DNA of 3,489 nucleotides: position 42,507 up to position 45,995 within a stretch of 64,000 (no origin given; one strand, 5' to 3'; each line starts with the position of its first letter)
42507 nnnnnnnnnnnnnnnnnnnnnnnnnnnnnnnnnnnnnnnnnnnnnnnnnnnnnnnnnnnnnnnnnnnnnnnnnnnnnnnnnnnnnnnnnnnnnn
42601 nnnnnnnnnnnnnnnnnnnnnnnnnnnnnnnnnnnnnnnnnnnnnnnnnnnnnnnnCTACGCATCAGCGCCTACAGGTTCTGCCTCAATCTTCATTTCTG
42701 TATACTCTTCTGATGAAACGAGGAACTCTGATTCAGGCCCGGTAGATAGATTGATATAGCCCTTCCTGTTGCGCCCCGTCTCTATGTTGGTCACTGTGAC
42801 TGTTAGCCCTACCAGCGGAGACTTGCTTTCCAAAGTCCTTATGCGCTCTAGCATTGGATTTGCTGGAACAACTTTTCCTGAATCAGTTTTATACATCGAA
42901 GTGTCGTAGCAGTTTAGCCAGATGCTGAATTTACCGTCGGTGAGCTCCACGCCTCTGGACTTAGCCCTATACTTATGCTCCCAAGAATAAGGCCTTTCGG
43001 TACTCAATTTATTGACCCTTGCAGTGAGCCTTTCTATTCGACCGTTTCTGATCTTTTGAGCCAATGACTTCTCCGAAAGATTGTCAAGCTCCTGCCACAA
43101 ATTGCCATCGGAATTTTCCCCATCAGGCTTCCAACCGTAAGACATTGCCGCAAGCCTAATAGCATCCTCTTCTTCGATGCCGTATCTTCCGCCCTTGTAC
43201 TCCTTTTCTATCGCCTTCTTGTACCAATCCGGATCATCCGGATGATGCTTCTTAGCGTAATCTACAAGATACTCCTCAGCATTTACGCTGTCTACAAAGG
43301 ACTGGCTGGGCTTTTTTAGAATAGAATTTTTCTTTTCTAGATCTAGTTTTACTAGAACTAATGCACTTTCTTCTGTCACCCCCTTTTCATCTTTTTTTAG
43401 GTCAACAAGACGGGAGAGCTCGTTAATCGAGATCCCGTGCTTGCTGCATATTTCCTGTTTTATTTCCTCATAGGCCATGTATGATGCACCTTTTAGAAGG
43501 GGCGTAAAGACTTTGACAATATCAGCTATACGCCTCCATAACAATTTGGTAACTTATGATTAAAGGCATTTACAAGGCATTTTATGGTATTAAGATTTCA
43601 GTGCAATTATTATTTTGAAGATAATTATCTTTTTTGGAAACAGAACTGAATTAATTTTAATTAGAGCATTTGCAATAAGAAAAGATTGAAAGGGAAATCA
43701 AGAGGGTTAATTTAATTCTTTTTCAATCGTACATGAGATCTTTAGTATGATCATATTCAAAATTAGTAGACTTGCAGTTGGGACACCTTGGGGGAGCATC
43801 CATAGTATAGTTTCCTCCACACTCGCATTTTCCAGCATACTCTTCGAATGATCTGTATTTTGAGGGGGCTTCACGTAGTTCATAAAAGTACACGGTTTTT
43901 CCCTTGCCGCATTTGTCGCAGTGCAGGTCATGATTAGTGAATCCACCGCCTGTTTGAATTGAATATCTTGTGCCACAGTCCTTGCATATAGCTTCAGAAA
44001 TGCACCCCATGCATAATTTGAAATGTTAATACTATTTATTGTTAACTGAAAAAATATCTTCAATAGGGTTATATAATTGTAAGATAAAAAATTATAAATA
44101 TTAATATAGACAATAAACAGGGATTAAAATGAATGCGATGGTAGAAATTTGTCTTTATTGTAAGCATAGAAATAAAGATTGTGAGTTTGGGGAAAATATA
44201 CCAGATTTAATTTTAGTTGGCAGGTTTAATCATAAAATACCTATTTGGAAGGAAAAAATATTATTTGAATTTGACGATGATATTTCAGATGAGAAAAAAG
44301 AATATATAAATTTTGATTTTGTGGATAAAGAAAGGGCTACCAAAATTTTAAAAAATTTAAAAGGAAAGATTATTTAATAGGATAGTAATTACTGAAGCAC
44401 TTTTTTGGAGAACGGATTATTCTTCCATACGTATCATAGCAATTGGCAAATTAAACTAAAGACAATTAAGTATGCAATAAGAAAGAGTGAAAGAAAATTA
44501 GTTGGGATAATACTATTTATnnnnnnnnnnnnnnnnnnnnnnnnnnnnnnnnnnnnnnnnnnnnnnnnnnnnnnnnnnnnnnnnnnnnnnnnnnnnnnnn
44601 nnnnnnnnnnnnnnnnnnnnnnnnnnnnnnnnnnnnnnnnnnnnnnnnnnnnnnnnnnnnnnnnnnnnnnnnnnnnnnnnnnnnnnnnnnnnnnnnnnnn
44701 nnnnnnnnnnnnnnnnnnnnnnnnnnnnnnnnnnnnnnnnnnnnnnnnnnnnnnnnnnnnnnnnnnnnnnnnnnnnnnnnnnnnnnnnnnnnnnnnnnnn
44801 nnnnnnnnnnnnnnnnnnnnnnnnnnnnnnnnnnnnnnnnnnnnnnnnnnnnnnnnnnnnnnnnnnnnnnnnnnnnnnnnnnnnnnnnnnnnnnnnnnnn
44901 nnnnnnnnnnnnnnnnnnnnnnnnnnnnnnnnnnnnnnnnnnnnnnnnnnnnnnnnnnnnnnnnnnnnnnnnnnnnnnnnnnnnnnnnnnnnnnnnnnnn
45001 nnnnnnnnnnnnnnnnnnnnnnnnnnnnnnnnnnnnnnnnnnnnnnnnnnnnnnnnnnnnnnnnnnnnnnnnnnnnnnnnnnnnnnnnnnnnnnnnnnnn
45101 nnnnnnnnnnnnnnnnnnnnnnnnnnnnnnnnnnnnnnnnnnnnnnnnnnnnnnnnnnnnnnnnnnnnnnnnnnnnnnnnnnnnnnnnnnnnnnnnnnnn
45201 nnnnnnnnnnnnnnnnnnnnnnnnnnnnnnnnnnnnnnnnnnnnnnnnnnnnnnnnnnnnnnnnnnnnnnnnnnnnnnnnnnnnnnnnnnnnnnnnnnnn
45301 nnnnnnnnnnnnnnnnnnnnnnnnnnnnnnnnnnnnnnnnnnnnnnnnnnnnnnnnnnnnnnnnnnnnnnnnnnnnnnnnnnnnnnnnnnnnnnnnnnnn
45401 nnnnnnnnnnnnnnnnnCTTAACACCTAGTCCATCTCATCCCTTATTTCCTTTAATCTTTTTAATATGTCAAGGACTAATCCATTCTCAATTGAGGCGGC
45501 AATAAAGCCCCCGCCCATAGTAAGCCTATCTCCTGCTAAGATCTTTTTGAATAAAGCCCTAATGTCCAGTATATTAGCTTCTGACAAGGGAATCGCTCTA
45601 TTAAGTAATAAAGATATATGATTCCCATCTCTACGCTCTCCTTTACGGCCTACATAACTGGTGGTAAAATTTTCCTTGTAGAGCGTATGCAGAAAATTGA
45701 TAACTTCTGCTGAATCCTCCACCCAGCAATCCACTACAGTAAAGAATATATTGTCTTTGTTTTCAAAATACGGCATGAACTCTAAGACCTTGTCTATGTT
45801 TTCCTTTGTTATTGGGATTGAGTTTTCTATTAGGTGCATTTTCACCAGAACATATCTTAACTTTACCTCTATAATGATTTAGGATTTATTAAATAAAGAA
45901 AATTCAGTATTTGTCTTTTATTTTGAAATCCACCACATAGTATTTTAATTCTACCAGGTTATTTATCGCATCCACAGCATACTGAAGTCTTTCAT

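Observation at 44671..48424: DNA glycosylase-centered module in the island: YhcG-like PD-(D/E)XK nuclease, 139-aa protein and HhH-GPD glycosylase in an operon, with a divergent AlkA-like glycosylase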

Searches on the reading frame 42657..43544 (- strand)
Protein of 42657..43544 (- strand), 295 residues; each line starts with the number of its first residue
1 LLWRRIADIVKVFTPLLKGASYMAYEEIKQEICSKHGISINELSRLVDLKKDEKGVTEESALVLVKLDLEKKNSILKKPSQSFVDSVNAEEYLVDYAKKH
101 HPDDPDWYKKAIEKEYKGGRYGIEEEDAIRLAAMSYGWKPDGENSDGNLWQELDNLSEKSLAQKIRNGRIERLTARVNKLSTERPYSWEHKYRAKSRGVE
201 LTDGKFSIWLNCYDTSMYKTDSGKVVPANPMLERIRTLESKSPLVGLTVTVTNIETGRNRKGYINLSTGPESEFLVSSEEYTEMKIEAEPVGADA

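Call 3: search_protein_families(library=pfam, proteins=[window:42657-43544:-], max_evalue=0.1)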
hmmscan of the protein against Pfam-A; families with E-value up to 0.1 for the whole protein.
window:42657-43544:- (295 aa): 1 family
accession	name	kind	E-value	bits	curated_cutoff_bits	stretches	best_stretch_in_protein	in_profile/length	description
PF01527.26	HTH_Tnp_1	-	0.038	14.7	24.1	0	30-78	27-72/75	Transposase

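Call 4: search_protein_families(library=ncbifam, proteins=[window:42657-43544:-], max_evalue=0.1)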
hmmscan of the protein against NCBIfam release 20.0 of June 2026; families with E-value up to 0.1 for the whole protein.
window:42657-43544:- (295 aa): 0 families

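Call 5: search_protein_families(library=padloc, proteins=[window:42657-43544:-], max_evalue=0.1)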
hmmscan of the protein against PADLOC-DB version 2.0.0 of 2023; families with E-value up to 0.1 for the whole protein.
window:42657-43544:- (295 aa): 0 families

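Call 82: search_protein_families(library=phrogs, proteins=[window:42657-43544:-], max_evalue=0.01)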
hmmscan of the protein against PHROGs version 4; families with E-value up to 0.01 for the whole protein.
window:42657-43544:- (295 aa): 0 families

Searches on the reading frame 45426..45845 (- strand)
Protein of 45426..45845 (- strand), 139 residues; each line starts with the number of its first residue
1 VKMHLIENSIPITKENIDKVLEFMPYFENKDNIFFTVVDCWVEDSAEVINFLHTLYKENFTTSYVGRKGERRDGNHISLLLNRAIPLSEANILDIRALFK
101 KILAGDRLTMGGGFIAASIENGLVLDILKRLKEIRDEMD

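Call 3: search_protein_families(library=pfam, proteins=[window:45426-45845:-], max_evalue=0.1)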
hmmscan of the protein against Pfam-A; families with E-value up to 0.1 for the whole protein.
window:45426-45845:- (139 aa): 2 families
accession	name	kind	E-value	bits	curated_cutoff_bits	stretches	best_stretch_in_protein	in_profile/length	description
PF20118.4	DUF6508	-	2.2e-10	40.9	23.6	1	13-137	2-129/129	Family of unknown function (DUF6508)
PF19753.4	DUF6240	-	0.014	15.2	26.6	1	5-22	153-170/276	Family of unknown function (DUF6240)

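Call 4: search_protein_families(library=ncbifam, proteins=[window:45426-45845:-], max_evalue=0.1)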
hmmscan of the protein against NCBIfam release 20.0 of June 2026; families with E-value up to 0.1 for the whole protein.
window:45426-45845:- (139 aa): 0 families

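Call 5: search_protein_families(library=padloc, proteins=[window:45426-45845:-], max_evalue=0.1)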
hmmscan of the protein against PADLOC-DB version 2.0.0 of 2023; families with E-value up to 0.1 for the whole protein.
window:45426-45845:- (139 aa): 0 families

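Call 33: find_homologous_proteins(query=window:45426-45845:-, max_evalue=0.001)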
Query window:45426-45845:- (139 aa): 24 proteins with E <= 0.001 among 53 candidates.
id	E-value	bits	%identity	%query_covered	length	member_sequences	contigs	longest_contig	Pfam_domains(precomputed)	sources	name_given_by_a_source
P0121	4.8e-84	297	100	99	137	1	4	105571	PF20118.5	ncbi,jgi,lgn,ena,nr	ncbi:MAG TPA: DUF6508 domain-containing protein [Methanofastidiosum sp.]|nr:DUF6508 domain-containin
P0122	1.7e-67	243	92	92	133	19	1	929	PF20118.5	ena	-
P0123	9.6e-62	225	84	92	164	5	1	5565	PF20118.5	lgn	-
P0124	1.4e-44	169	66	94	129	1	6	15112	PF20118.5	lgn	-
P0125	1.4e-41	160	63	94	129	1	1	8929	PF20118.5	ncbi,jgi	-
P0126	8.0e-39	151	57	99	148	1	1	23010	PF20118.5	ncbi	-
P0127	7.2e-38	148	56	100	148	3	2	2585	PF20118.5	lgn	-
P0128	1.6e-37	146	56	99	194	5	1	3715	PF20118.5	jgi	-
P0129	8.1e-37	144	58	92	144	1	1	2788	PF20118.5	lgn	-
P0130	1.6e-36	143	58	96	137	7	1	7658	PF20118.5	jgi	-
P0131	2.7e-35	139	55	99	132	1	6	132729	PF20118.5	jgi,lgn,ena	-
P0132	3.5e-35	139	58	94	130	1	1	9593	PF20118.5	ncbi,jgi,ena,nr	ncbi:MAG: hypothetical protein KO464_06570 [Candidatus Methanofastidiosum sp.]|nr:hypothetical prote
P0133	8.8e-35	138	61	91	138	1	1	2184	PF20118.5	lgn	-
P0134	1.1e-34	137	57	94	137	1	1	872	PF20118.5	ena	-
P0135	1.3e-34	137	60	94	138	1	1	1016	PF20118.5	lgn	-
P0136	1.6e-34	137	57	96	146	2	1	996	PF20118.5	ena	-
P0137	2.9e-34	136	57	99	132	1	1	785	PF20118.5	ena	-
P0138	5.8e-34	135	56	96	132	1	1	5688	PF20118.5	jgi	jgi:hypothetical protein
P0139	8.9e-34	134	57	96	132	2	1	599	PF20118.5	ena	-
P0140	3.4e-33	132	56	95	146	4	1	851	PF20118.5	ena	-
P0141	8.6e-32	128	56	96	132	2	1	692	PF20118.5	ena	-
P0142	2.6e-31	126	55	96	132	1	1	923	PF20118.5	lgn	-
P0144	1.9e-24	104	63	68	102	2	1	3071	PF20118.5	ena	-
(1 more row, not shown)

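Call 34: find_encoding_contigs(protein=P0131, flank=5000, max_places=3)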
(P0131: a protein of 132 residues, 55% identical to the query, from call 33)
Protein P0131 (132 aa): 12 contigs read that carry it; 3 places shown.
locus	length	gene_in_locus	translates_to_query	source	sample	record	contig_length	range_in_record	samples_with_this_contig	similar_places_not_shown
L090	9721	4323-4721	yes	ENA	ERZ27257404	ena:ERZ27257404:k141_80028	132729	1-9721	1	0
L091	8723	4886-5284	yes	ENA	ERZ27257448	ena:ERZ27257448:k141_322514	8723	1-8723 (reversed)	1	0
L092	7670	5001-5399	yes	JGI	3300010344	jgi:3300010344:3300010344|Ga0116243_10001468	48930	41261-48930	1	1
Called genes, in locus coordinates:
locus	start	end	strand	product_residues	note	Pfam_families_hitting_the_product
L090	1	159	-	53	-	?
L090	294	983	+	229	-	-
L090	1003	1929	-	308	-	PF01351:RNase_HII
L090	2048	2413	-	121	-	-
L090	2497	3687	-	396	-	PF14281:PDDEXK_4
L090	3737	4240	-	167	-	-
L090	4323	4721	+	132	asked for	PF20118:DUF6508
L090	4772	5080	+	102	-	PF26783:DUF8255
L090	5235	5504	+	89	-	-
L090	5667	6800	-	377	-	PF00589:Phage_integrase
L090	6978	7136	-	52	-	-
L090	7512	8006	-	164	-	-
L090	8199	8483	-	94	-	-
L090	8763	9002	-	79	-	-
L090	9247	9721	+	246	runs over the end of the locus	-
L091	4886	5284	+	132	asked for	PF20118:DUF6508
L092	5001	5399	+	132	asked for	PF20118:DUF6508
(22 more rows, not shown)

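Call 35: find_encoding_contigs(protein=P0126, flank=5000, max_places=2)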
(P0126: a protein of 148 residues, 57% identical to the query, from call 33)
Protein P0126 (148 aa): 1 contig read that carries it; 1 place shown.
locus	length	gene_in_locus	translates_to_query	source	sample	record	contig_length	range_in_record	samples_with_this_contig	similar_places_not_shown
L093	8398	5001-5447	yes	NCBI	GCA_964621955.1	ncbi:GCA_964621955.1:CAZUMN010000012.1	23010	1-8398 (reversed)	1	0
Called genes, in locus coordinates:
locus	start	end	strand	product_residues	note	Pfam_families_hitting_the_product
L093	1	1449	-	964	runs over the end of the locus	PF04313:HSDR_N, PF00270:DEAD, PF04851:ResIII, PF18766:SWI2_SNF2, PF22679:T1R_D3-like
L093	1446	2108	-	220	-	PF01420:Methylase_S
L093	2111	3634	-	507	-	PF12161:HsdM_N, PF02384:N6_Mtase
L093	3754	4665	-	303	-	PF14088:DUF4268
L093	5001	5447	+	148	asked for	PF20118:DUF6508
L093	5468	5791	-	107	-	-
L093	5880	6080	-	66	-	-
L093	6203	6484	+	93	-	-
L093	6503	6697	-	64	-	-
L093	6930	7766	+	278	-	-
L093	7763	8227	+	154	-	-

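Call 36: find_encoding_contigs(protein=P0124, flank=5000, max_places=3)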
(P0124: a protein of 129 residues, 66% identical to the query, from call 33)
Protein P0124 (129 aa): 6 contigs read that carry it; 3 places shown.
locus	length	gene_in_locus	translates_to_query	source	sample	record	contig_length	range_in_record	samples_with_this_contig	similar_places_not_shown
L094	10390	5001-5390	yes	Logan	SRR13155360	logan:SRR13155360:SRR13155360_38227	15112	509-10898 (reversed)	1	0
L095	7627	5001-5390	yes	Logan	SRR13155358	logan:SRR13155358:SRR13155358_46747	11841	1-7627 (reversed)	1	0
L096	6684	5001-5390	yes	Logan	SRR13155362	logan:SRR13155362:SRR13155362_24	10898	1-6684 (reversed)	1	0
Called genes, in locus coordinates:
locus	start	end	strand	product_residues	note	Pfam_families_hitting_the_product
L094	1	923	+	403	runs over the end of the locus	PF01420:Methylase_S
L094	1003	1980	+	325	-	PF10343:Q_salvage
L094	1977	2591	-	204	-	-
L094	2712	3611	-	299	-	PF14338:Mrr_N, PF04471:Mrr_cat, PF22722:NA-iREase1, PF13156:Mrr_cat_2 (weak)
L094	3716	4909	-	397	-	PF14281:PDDEXK_4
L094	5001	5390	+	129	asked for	PF20118:DUF6508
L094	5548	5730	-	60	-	-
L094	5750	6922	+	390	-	PF01650:Peptidase_C13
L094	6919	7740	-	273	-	PF12724:Flavodoxin_5 (weak), PF14697:Fer4_21 (faint), PF13187:Fer4_9 (weak)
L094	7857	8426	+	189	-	-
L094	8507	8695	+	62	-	-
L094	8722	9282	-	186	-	-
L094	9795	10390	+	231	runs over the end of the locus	PF09968:DUF2202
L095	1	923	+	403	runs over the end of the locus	PF01420:Methylase_S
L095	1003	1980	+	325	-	PF10343:Q_salvage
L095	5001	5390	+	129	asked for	PF20118:DUF6508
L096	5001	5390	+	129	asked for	PF20118:DUF6508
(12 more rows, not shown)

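Call 48: search_solved_structures(query=A2, max_evalue=10, show_alignments=2)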
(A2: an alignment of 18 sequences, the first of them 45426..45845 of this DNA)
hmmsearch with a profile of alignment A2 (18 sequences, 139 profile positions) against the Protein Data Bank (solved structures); distinct sequences matched with E-value up to 10: 4.
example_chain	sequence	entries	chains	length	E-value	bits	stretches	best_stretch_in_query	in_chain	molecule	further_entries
6n1n_A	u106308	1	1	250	0.056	16.9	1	28-78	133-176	Beta-lactamase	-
4m7o_A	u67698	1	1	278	0.16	15.4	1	4-38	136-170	Iron-binding protein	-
5odc_F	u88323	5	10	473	0.47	13.9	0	71-118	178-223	Methyl-viologen reducing hydrogenase subunit A | Methyl-viologen reducing hydrogenase, subunit A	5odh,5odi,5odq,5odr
2z51_A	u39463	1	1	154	1.5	12.2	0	8-43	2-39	NifU-like protein 2, chloroplast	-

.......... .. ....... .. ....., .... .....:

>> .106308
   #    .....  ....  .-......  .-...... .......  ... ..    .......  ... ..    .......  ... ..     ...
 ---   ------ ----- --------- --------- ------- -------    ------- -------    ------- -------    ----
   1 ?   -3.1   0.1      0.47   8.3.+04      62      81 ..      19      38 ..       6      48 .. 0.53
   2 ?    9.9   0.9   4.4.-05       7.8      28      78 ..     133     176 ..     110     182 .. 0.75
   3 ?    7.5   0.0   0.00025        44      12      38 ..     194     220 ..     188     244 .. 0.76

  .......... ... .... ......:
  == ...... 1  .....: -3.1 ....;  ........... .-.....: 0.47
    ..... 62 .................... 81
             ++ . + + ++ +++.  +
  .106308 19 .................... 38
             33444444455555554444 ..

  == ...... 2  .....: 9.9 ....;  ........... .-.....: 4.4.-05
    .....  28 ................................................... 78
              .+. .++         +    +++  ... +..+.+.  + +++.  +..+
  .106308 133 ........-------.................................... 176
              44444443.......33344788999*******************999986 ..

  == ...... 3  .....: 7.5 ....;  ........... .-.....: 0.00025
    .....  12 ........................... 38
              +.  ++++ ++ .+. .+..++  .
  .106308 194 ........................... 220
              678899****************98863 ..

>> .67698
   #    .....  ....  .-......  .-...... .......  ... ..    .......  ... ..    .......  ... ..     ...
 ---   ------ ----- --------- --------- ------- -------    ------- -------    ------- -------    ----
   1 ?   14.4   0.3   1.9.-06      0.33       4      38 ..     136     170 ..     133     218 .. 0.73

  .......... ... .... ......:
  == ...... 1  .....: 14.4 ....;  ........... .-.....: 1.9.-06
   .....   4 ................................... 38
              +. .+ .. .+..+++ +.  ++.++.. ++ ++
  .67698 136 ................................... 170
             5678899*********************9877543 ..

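Call 66: search_protein_representatives(protein=window:45426-45845:-)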
Query: 139 residues. Proteins with E-value up to 0.001 (for the whole library): 25; up to 1e-10: 5; up to 1e-30: 1. The best 25 are listed.
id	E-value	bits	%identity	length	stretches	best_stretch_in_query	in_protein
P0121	1.5e-84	297.0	100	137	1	3-139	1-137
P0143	1.1e-26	109.7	82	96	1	10-81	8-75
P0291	3.7e-20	88.6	45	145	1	8-138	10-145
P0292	7.7e-16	74.6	75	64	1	89-139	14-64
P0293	1.5e-14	70.4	40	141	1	5-138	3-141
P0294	1.1e-10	58.0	40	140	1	5-138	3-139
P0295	4.6e-09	52.7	34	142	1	3-136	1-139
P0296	1.5e-08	51.0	35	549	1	7-139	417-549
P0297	7.8e-08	48.7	31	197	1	3-138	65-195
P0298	1.6e-07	47.7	37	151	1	8-137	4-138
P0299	1.6e-06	44.5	33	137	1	11-137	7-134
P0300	1.7e-06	44.4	32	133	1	7-136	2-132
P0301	2.1e-06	44.1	33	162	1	15-137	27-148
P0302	2.6e-06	43.8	35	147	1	13-138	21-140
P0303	4.9e-06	42.9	45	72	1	76-137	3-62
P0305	9.6e-06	42.0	32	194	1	16-138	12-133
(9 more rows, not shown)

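Call 67: search_protein_families(library=pfam, proteins=[P0296, P0297, P0305, P0301], max_evalue=0.01)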
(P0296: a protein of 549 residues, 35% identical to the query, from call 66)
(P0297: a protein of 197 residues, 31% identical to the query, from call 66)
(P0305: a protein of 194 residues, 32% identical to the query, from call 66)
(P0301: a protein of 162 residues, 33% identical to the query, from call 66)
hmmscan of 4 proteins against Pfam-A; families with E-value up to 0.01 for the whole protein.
P0296 (549 aa): 1 family
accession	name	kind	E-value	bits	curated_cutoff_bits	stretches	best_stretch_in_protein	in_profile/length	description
PF20118.4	DUF6508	-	2.3e-32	112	23.6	1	425-547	3-129/129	Family of unknown function (DUF6508)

P0297 (197 aa): 1 family
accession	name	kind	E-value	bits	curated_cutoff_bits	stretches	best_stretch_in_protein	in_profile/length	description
PF20118.4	DUF6508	-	1.7e-31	109.2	23.6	1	75-191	2-126/129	Family of unknown function (DUF6508)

P0305 (194 aa): 2 families
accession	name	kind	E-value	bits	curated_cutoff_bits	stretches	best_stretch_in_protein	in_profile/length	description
PF20118.4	DUF6508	-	4.4e-31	107.9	23.6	1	12-132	5-129/129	Family of unknown function (DUF6508)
PF03747.19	ADP_ribosyl_GH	-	3.6e-05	24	26.2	1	139-177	1-44/287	ADP-ribosylglycohydrolase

P0301 (162 aa): 1 family
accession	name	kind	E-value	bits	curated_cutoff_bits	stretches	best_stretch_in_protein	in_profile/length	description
PF20118.4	DUF6508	-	4e-26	91.8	23.6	1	27-147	4-128/129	Family of unknown function (DUF6508)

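Call 82: search_protein_families(library=phrogs, proteins=[window:45426-45845:-], max_evalue=0.01)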
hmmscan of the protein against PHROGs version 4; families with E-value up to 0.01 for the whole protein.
window:45426-45845:- (139 aa): 0 families

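Call 83: search_solved_structures(query=P0296, max_evalue=1)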
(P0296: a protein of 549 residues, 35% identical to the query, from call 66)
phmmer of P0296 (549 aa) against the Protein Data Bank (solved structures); distinct sequences matched with E-value up to 1: 0.

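Call 88: find_related_loci(query=A2, collection=viral_contigs, flank=6000)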
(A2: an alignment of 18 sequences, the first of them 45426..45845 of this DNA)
Query A2 (139 aa) in viral_contigs; peptide patterns used: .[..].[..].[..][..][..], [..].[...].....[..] (x = any residue, [..] = any of these).
486 stretches matched a pattern; 3 encode a relative of the query (tblastn E <= 1e-3); 3 distinct loci.
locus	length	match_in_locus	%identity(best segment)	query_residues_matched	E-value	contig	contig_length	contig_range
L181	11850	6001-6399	83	1-139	8e-73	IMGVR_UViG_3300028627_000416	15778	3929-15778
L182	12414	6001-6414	55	7-139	5e-42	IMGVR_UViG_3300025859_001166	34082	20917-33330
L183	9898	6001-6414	55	7-139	5e-42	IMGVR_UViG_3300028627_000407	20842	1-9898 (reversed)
